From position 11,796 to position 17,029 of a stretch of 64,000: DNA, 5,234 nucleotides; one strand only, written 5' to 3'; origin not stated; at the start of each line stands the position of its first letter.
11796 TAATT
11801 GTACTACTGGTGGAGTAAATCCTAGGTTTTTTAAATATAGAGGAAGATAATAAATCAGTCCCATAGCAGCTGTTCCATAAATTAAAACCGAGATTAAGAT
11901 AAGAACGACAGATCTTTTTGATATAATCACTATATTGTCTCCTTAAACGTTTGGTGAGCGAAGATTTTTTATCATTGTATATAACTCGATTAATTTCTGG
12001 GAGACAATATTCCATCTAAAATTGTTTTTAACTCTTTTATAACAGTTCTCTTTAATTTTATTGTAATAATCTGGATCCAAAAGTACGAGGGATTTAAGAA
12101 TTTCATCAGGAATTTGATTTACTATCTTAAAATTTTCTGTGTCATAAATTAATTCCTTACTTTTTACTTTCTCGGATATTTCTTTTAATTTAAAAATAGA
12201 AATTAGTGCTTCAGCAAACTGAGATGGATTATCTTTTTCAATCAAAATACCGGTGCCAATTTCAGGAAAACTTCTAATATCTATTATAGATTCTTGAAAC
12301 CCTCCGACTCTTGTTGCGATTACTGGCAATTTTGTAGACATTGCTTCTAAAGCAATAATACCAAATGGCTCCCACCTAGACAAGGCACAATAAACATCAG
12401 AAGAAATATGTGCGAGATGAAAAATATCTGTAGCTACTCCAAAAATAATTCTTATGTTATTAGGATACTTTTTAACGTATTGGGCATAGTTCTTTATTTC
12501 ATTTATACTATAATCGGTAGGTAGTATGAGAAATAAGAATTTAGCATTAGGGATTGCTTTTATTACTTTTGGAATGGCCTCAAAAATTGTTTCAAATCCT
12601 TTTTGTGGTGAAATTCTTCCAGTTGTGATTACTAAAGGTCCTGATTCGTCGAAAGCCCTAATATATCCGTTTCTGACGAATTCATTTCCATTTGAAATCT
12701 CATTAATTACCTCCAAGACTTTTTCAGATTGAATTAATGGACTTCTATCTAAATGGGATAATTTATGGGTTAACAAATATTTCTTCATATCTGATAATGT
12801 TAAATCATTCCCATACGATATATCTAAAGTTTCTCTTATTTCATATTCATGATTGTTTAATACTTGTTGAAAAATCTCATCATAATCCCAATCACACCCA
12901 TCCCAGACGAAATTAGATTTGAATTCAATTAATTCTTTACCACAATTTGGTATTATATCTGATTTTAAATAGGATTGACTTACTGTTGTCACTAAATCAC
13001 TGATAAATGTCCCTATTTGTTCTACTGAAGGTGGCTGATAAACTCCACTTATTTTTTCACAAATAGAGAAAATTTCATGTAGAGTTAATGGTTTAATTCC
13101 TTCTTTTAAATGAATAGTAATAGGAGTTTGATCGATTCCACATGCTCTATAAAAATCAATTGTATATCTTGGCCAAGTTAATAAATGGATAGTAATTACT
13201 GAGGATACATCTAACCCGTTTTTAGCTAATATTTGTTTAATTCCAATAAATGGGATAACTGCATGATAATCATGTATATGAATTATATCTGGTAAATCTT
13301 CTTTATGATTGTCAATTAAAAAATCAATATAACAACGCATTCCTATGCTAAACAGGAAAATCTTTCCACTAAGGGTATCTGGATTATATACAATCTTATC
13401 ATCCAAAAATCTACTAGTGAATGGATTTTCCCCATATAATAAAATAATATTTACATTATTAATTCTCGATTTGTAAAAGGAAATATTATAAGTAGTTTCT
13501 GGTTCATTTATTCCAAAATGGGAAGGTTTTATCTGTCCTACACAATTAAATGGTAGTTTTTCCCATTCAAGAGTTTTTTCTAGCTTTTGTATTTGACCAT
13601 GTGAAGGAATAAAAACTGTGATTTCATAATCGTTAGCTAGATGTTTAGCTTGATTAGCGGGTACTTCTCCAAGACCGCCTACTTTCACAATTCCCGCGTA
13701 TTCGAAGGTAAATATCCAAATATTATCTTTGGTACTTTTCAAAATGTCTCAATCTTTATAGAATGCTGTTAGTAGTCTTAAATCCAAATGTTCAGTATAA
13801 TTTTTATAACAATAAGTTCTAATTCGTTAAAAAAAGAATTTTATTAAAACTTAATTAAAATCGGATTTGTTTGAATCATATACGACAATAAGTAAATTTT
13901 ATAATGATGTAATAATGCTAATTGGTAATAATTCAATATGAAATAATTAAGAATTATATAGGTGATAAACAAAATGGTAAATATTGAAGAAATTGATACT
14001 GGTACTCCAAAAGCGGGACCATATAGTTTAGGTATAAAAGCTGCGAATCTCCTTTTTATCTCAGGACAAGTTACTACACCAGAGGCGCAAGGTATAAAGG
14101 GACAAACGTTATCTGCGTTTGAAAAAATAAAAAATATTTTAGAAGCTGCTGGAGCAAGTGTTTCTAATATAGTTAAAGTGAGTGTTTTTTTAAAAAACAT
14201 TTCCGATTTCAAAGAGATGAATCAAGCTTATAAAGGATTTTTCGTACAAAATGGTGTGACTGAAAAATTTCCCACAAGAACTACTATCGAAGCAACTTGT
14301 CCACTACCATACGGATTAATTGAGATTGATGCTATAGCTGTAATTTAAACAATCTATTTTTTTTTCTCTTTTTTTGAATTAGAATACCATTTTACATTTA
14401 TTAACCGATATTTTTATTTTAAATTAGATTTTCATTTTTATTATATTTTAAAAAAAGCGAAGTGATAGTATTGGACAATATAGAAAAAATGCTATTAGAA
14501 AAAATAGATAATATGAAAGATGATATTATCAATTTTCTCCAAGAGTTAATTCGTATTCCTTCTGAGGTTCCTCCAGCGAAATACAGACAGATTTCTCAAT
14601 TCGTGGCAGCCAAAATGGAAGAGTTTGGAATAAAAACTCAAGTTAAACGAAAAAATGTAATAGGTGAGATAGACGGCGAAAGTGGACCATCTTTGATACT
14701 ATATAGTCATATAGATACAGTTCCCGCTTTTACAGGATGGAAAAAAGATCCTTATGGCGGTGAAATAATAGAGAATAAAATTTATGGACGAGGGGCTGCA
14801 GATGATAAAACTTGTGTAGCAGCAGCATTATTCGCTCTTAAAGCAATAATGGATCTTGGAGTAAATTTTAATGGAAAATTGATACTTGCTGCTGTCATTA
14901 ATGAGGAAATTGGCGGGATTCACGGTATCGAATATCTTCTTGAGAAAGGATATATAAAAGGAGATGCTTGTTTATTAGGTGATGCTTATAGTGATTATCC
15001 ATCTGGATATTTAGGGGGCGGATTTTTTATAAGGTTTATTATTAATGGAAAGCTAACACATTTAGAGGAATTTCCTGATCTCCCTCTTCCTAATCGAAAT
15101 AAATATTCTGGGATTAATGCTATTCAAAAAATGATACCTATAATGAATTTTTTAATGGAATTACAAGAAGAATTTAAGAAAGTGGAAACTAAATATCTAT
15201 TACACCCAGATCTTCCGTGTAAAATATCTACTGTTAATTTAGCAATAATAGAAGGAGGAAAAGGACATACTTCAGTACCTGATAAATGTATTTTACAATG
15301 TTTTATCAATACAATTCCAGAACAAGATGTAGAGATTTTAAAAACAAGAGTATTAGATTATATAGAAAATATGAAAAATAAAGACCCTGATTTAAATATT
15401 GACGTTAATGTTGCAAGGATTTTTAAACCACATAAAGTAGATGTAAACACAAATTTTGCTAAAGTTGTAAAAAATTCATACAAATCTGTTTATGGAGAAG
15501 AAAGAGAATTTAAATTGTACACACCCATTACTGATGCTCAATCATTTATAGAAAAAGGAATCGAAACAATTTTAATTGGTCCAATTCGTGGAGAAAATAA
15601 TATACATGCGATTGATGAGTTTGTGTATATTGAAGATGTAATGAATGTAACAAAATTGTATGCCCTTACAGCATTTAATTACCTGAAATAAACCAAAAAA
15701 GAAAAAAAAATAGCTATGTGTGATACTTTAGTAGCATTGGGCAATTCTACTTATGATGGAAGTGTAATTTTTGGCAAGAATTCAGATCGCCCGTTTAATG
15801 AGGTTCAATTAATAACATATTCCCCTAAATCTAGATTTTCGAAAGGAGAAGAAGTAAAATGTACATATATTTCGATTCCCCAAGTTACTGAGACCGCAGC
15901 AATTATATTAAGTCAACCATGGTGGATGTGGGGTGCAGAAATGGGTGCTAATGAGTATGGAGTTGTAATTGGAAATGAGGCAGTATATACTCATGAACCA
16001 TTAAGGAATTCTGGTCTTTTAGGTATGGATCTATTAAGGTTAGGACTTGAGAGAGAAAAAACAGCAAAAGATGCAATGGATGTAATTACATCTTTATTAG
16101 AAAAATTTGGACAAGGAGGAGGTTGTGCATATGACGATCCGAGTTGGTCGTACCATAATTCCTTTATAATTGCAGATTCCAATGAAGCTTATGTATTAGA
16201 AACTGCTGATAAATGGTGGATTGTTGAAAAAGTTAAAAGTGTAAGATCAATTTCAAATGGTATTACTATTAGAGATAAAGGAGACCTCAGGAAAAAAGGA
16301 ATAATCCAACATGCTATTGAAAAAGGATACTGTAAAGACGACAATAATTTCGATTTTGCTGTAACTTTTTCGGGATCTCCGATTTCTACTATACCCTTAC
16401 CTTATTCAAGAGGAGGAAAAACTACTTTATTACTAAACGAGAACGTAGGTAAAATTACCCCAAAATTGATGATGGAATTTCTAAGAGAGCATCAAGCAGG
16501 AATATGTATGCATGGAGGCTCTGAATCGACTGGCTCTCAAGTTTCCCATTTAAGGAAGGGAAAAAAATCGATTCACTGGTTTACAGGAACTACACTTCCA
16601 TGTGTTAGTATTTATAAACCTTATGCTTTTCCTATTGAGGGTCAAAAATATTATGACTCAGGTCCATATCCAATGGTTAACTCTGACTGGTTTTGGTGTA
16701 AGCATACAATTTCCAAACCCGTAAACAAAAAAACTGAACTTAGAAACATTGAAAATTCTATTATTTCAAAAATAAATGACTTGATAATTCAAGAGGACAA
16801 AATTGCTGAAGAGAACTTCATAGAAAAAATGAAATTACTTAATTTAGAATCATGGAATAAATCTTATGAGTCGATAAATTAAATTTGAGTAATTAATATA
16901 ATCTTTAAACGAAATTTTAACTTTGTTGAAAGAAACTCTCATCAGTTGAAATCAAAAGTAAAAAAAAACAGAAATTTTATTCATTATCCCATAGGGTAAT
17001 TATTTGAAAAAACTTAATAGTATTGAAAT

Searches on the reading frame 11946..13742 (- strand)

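Call 38: search_protein_families(library=pfam, max_evalue=0.00001, proteins=[window:11946-13742:-])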
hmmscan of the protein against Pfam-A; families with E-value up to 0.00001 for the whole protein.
window:11946-13742:- (599 aa): 3 families
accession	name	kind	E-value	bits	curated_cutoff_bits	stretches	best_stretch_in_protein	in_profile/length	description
PF00534.26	Glycos_transf_1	-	3.9e-23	82.3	26.4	1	364-527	11-166/172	Glycosyl transferases group 1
PF08323.17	Glyco_transf_5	-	2.7e-20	73.5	22.7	1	7-260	1-222/239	Starch synthase catalytic domain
PF13692.12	Glyco_trans_1_4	-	8.8e-20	71.9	27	1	369-516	2-139/142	Glycosyl transferases group 1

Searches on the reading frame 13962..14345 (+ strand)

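Call 38: search_protein_families(library=pfam, max_evalue=0.00001, proteins=[window:13962-14345:+])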
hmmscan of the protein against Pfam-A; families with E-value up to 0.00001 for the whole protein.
window:13962-14345:+ (128 aa): 1 family
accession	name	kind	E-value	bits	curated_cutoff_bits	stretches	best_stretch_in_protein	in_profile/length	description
PF01042.26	Ribonuc_L-PSP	-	4.3e-26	91.7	27.3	1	17-128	7-121/121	Endoribonuclease L-PSP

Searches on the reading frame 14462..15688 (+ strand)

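Call 38: search_protein_families(library=pfam, max_evalue=0.00001, proteins=[window:14462-15688:+])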
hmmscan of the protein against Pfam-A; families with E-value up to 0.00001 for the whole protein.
window:14462-15688:+ (409 aa): 3 families
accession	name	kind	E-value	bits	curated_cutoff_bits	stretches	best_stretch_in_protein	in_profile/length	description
PF01546.33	Peptidase_M20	-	9.1e-29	101.3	24.6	1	79-404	1-204/206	Peptidase family M20/M25/M40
PF07687.19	M20_dimer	-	6.5e-09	36.1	21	1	211-307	21-105/107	Peptidase dimerisation domain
PF04389.22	Peptidase_M28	-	4.5e-08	33.5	21.3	1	65-159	1-76/193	Peptidase family M28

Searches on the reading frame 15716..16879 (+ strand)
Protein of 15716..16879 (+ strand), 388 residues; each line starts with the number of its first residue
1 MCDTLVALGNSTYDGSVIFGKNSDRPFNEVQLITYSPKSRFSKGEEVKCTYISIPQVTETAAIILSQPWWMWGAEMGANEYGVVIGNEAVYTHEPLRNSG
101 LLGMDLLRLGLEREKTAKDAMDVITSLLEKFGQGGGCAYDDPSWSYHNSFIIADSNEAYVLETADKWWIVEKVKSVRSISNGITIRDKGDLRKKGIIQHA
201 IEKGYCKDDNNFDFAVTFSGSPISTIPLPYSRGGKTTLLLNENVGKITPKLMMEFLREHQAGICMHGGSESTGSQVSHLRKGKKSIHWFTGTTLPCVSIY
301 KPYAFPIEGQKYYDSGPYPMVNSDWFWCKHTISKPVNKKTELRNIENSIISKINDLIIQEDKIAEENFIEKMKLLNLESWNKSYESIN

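Call 38: search_protein_families(library=pfam, max_evalue=0.00001, proteins=[window:15716-16879:+])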
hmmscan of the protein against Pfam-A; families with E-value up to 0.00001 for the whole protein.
window:15716-16879:+ (388 aa): 1 family
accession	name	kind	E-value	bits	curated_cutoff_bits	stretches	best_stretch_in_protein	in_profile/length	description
PF03577.20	Peptidase_C69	-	3.3e-07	30.1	23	1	2-173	2-176/402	Peptidase family C69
